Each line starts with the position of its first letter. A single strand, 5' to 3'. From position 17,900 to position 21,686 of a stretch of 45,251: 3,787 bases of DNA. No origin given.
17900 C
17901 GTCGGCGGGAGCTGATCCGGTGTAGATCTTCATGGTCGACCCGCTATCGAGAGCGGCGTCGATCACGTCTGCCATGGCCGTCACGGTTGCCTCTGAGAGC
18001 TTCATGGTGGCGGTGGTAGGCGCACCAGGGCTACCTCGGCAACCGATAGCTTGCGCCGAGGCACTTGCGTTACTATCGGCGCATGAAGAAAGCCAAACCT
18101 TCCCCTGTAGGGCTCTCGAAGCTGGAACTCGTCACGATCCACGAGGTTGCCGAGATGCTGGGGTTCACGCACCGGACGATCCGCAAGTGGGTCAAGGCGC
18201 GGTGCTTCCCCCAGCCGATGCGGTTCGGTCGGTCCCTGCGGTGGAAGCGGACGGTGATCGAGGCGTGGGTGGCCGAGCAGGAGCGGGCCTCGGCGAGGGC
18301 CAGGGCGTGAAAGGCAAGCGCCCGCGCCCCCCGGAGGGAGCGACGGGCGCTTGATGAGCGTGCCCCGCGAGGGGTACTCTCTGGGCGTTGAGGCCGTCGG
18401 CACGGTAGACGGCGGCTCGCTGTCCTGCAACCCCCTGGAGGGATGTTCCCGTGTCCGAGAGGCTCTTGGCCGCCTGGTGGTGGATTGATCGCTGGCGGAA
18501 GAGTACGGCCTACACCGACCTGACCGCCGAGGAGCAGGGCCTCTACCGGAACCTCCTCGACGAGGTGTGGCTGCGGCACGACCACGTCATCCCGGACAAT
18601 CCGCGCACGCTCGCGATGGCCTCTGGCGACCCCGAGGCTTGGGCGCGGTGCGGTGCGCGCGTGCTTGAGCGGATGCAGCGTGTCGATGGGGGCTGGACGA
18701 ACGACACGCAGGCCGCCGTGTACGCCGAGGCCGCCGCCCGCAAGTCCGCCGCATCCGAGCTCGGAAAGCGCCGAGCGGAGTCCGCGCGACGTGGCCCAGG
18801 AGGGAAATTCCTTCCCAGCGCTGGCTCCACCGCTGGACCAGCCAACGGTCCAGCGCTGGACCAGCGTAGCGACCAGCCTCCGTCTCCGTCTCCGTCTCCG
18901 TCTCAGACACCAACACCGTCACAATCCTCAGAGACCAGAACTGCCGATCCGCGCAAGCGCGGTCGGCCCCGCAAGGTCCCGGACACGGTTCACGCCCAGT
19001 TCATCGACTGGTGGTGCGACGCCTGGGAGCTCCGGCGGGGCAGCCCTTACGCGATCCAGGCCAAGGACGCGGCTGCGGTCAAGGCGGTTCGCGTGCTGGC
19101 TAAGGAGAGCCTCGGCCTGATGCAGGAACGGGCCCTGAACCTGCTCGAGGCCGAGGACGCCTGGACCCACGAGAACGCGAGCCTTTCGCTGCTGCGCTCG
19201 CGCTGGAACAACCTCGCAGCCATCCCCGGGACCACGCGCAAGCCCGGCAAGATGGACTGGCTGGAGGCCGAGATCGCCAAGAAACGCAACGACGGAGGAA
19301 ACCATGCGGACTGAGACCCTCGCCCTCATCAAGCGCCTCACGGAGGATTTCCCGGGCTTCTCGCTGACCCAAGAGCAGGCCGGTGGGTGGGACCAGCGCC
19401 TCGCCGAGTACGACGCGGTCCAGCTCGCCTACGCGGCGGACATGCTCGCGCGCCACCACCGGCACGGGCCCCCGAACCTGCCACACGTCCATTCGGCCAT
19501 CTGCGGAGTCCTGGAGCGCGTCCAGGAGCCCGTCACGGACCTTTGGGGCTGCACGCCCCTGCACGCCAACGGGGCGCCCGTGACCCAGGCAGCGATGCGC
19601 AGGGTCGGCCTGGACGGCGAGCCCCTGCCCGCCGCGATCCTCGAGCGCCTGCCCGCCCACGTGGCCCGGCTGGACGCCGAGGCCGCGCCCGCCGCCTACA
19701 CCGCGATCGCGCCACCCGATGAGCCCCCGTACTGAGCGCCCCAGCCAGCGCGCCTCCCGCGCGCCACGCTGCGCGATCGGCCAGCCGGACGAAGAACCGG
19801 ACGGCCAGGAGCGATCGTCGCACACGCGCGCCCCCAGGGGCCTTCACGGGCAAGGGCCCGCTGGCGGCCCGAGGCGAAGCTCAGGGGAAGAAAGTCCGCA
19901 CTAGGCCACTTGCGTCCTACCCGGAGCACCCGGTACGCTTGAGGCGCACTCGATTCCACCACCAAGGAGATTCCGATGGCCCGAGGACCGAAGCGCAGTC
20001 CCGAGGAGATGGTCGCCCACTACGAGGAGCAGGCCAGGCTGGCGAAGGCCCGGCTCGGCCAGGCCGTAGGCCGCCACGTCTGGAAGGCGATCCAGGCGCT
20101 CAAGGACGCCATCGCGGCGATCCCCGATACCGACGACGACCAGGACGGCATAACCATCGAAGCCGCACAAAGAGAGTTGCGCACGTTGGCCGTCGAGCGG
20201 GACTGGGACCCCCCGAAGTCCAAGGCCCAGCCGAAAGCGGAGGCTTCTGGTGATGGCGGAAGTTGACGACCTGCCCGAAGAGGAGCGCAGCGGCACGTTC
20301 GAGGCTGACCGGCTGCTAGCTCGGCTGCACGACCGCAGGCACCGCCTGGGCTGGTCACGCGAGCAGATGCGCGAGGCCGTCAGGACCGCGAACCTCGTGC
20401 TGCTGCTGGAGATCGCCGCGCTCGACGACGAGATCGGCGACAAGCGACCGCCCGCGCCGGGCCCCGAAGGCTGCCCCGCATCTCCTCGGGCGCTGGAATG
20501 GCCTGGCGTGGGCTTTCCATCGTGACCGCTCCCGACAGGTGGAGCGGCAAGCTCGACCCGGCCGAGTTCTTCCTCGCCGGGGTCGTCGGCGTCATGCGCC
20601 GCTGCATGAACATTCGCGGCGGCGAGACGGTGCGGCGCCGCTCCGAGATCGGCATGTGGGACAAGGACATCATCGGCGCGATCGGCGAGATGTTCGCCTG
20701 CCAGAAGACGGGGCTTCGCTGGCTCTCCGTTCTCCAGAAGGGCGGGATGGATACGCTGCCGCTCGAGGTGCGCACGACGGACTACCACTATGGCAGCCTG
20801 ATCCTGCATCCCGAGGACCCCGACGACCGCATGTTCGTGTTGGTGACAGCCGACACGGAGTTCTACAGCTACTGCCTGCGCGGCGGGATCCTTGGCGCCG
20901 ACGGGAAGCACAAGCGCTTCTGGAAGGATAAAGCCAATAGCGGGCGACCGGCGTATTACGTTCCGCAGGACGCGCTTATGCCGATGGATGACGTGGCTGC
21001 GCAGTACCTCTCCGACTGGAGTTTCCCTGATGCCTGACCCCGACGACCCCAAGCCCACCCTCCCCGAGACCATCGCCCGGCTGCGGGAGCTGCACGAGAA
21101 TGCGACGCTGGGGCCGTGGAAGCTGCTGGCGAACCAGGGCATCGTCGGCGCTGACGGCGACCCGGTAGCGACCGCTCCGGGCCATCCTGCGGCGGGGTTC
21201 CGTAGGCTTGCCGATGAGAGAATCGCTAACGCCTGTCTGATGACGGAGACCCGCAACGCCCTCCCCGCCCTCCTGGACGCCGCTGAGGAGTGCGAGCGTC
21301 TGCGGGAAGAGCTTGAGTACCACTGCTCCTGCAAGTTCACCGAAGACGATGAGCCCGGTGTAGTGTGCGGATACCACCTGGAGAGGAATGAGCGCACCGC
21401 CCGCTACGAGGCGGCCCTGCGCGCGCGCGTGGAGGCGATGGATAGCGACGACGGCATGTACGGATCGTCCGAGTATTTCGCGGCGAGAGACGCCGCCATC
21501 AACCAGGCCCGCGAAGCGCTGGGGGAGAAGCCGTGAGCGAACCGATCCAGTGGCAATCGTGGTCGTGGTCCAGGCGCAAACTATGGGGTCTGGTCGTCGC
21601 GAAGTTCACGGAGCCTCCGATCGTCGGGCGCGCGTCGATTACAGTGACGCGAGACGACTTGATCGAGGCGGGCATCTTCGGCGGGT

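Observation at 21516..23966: Reused ~21-nt junction linker between unrelated early genes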

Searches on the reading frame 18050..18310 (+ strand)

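Call 11: search_protein_families(library=phrogs, proteins=[window:18050-18310:+], max_evalue=0.01)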
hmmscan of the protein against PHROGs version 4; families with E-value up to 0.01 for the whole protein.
window:18050-18310:+ (86 aa): 16 families
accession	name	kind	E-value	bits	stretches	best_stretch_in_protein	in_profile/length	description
phrog_66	-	integration and excision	6.4e-12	46.8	1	11-83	77-149/412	excisionase and transcriptional regulator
phrog_597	-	DNA, RNA and nucleotide metabolism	4e-10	41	1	23-84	108-171/200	DNA binding protein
phrog_10045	-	DNA, RNA and nucleotide metabolism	2.4e-08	34.7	1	24-70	17-63/74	HTH DNA binding protein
phrog_4745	-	DNA, RNA and nucleotide metabolism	3.2e-07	31.1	1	26-82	30-92/107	DNA binding protein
phrog_57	-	head and packaging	2.6e-06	28.4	1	26-84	11-69/199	terminase small subunit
phrog_6401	-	DNA, RNA and nucleotide metabolism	4.5e-06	27.5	1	26-78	8-60/64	DNA binding protein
phrog_33798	-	unknown function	0.0001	23.6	1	28-77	46-94/101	-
phrog_6355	-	unknown function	0.00012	23.2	1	24-81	15-76/90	-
phrog_4996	-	unknown function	0.00016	22.5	1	17-80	25-96/99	-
phrog_25262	-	unknown function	0.00024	22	1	23-78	30-85/106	-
phrog_668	-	DNA, RNA and nucleotide metabolism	0.00025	21.8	1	26-79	62-115/181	HTH DNA binding protein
phrog_11671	-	unknown function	0.00064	20.8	1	29-62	9-42/146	-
phrog_2474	-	transcription regulation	0.00071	20.5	1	26-50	47-71/118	MerR-like transcriptional regulator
phrog_21603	-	unknown function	0.0019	18.8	1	27-66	6-44/77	-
phrog_664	-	DNA, RNA and nucleotide metabolism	0.0051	17.7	1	31-84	104-159/210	DNA binding protein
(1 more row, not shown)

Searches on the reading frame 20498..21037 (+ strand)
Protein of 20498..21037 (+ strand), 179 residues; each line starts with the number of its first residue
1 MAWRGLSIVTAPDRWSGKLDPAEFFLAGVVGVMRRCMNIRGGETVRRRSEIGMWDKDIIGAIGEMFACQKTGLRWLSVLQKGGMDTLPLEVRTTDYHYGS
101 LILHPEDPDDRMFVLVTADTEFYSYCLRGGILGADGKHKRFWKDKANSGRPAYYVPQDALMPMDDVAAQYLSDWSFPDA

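Call 11: search_protein_families(library=phrogs, proteins=[window:20498-21037:+], max_evalue=0.01)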
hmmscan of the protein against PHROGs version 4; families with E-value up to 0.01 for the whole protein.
window:20498-21037:+ (179 aa): 1 family
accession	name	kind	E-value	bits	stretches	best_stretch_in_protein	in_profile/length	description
phrog_18407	-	unknown function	1.4e-23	84.7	1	46-166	36-158/162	-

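Call 14: find_related_loci(query=window:20498-21037:+, collection=viral_contigs, flank=10000)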
Query window:20498-21037:+ (179 aa) in viral_contigs; peptide patterns used: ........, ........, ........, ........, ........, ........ (x = any residue, [..] = any of these).
No stretch of DNA in the collection matches any of the patterns.

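Call 30: find_homologous_proteins(query=window:20498-21037:+, max_evalue=0.001)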
Query window:20498-21037:+ (179 aa): 2 proteins with E <= 0.001 among 57 candidates.
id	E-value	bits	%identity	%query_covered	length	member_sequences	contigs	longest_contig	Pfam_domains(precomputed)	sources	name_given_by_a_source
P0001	2.9e-115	400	100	96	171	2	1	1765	-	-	-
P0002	1.6e-16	78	39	78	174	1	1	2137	-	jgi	jgi:hypothetical protein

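Call 31: find_encoding_contigs(protein=P0001, flank=10000)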
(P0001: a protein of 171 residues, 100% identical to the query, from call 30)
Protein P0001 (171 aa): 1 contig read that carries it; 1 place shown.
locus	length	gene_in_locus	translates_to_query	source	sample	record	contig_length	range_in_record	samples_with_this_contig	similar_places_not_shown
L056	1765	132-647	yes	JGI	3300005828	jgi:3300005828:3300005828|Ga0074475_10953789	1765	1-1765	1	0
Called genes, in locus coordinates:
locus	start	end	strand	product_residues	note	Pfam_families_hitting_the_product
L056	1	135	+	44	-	?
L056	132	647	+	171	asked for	-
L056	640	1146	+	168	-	-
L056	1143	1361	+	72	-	-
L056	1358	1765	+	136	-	?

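Call 32: find_encoding_contigs(protein=P0002, flank=10000)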
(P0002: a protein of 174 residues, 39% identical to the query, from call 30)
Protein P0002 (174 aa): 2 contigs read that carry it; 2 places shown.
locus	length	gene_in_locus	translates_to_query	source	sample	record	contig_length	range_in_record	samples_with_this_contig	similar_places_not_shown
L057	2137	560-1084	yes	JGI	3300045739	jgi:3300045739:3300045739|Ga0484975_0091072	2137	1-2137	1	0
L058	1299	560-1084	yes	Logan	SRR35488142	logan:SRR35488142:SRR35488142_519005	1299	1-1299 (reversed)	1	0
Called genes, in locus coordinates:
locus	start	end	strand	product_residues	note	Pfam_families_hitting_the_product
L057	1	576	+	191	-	?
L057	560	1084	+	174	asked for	-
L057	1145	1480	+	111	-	-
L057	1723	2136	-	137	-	?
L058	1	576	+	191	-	?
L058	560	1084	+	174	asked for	-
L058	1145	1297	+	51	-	?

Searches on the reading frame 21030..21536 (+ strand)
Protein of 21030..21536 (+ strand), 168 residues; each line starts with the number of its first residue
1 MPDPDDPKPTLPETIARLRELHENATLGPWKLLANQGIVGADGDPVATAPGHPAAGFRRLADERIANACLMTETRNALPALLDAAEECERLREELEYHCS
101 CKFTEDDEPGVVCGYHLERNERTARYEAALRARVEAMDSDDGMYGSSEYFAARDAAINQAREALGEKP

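Call 8: search_protein_families(library=pfam, proteins=[window:21030-21536:+], max_evalue=0.1)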
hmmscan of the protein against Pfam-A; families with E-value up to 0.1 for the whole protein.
window:21030-21536:+ (168 aa): 1 family
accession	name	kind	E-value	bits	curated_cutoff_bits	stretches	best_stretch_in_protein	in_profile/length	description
PF14554.11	VEGF_C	-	0.023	15.1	40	1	98-127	25-50/54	VEGF heparin-binding domain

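Call 9: search_protein_families(library=phrogs, proteins=[window:21030-21536:+], max_evalue=0.1)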
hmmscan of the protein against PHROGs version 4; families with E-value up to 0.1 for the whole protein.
window:21030-21536:+ (168 aa): 3 families
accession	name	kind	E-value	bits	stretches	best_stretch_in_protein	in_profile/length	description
phrog_3599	-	unknown function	0.049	14.6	1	116-163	120-167/178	-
phrog_1667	-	unknown function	0.059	14.9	1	17-96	8-78/133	-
phrog_23350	-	unknown function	0.08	14.1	0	116-156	14-55/69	-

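Call 46: search_protein_representatives(protein=window:21030-21536:+)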
Query: 168 residues. Proteins with E-value up to 0.001 (for the whole library): 95; up to 1e-10: 2; up to 1e-30: 1. The best 95 are listed.
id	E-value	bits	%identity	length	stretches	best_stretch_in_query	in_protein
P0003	2.4e-108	375.9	100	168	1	1-168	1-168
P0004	1.2e-14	71.0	65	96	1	26-88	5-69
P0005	1.5e-10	57.7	39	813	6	10-69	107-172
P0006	2.5e-09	53.8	50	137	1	11-96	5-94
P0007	9.1e-09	52.0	49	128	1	10-97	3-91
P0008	1.2e-08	51.6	48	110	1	16-114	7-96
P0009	8.8e-08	48.7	45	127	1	8-107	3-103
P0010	4.7e-07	46.4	48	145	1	12-97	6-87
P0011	4.7e-07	46.4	43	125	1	7-97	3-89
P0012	6.9e-07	45.8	47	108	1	23-82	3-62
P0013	1.1e-06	45.2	45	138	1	10-95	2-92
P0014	1.5e-06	44.7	40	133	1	11-131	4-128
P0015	2.3e-06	44.2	48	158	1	8-94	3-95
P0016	2.3e-06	44.1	45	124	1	12-96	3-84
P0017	4.4e-06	43.2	46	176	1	11-94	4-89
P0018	8.3e-06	42.3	45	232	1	11-93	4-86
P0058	2.9e-04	37.3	47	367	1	12-96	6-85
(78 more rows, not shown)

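Call 50: search_protein_families(library=ncbifam, proteins=[window:21030-21536:+, P0006, P0015, P0017], max_evalue=0.01)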
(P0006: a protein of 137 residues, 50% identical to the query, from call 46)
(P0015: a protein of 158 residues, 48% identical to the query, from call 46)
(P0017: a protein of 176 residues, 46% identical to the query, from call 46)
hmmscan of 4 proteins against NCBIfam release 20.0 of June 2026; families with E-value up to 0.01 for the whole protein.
window:21030-21536:+ (168 aa): 0 families

P0006 (137 aa): 0 families

P0015 (158 aa): 0 families

P0017 (176 aa): 0 families

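Call 51: search_protein_families(library=pfam, proteins=[P0006, P0015, P0017, P0018, P0058], max_evalue=0.01)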
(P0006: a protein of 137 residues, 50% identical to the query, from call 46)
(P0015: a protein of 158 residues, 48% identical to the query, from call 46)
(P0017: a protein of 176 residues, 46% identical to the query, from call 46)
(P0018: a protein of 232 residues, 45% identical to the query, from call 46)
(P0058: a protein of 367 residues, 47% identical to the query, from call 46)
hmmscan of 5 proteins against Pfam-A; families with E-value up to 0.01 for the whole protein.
P0006 (137 aa): 0 families

P0015 (158 aa): 0 families

P0017 (176 aa): 0 families

P0018 (232 aa): 0 families

P0058 (367 aa): 2 families
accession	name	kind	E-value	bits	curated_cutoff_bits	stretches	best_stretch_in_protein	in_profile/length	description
PF16331.10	TolA_bind_tri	-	3e-05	24.5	30.1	1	78-128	3-53/76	TolA binding protein trimerisation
PF13935.11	Ead_Ea22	-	0.0011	19.9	27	1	12-107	8-111/139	Ead/Ea22-like protein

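Call 75: find_homologous_proteins(query=window:21030-21536:+, max_evalue=0.01)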
Query window:21030-21536:+ (168 aa): 3 proteins with E <= 0.01 among 1782 candidates.
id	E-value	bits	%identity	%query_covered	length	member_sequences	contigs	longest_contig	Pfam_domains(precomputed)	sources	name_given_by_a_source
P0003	7.7e-108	376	100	100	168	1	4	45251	-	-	-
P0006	7.8e-9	54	47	51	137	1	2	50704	-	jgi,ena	-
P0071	1.6e-3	37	42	45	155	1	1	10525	-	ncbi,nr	ncbi:MAG: hypothetical protein PHT33_03950 [bacterium]|nr:hypothetical protein [bacterium]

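Call 76: find_encoding_contigs(protein=P0003, flank=10000, max_places=10)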
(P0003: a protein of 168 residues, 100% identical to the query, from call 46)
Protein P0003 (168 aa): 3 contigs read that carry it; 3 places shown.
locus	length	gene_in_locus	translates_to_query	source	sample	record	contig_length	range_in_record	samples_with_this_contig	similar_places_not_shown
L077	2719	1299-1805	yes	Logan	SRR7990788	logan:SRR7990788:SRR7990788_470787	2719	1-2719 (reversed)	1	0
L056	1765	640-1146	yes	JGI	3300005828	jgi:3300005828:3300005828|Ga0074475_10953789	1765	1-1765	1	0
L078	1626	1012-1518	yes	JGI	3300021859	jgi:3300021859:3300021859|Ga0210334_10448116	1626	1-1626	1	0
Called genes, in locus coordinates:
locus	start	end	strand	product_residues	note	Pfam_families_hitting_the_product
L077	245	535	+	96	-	-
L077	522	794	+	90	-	-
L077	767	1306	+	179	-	-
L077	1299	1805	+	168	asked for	-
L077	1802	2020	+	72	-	-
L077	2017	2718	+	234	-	?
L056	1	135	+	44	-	?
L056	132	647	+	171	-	-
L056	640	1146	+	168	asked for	-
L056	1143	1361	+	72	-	-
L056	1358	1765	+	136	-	?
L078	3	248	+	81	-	?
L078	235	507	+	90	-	-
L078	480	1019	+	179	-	-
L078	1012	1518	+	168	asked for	-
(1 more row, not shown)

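Call 77: find_encoding_contigs(protein=P0006, flank=10000, max_places=6)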
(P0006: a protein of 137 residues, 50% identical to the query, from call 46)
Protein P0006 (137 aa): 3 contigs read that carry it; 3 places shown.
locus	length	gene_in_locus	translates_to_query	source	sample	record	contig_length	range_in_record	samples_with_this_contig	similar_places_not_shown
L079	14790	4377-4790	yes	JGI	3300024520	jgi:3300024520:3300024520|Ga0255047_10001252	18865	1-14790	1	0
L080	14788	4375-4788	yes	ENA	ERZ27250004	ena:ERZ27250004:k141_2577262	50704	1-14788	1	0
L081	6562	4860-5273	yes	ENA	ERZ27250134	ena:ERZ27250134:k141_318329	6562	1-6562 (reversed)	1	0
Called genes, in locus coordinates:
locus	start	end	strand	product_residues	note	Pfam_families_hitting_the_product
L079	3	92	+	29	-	?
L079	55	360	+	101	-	-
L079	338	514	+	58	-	-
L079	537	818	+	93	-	-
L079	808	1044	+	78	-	-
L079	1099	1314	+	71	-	PF11195:Tad2-like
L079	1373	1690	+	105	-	-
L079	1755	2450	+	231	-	PF08804:gp32 (weak)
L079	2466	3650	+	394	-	PF03796:DnaB_C, PF06745:ATPase (weak)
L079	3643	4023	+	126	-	-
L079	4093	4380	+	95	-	-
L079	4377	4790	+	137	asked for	-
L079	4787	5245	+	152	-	-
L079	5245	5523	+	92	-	-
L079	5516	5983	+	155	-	-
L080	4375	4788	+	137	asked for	-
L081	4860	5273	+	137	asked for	-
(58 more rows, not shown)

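Call 88: predict_structure(alignment_id=A3)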
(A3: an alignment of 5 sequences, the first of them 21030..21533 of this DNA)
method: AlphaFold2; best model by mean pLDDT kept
length: 168 residues; sequences in the alignment: 5
mean_pLDDT: 58.6   pTM: 0.33
mean pLDDT of the five models: 58.6, 56.4, 55.4, 54.9, 47.7
residues with pLDDT >= 90: 0; 70-90: 45; 50-70: 77; < 50: 46
segments of 3 or more residues with pLDDT < 50: 28-60, 109-111, 140-144
pLDDT, mean of each block of 10 residues (from residue 1): 57 73 56 36 36 45 55 66 78 68 50 57 73 60 53 70 64
secondary structure, 60 per line:
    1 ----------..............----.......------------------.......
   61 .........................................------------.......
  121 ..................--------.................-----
elements in order: H11-24 H29-35 H54-101 H114-138 H147-163

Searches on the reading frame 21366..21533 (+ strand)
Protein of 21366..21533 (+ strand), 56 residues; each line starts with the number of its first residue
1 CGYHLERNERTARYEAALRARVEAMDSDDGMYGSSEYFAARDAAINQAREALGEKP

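Call 29: find_homologous_proteins(query=A1, max_evalue=0.01)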
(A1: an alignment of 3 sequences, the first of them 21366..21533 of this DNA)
Query A1 (3 sequences): 232 candidates shared short words with the query, none scored E <= 0.01.
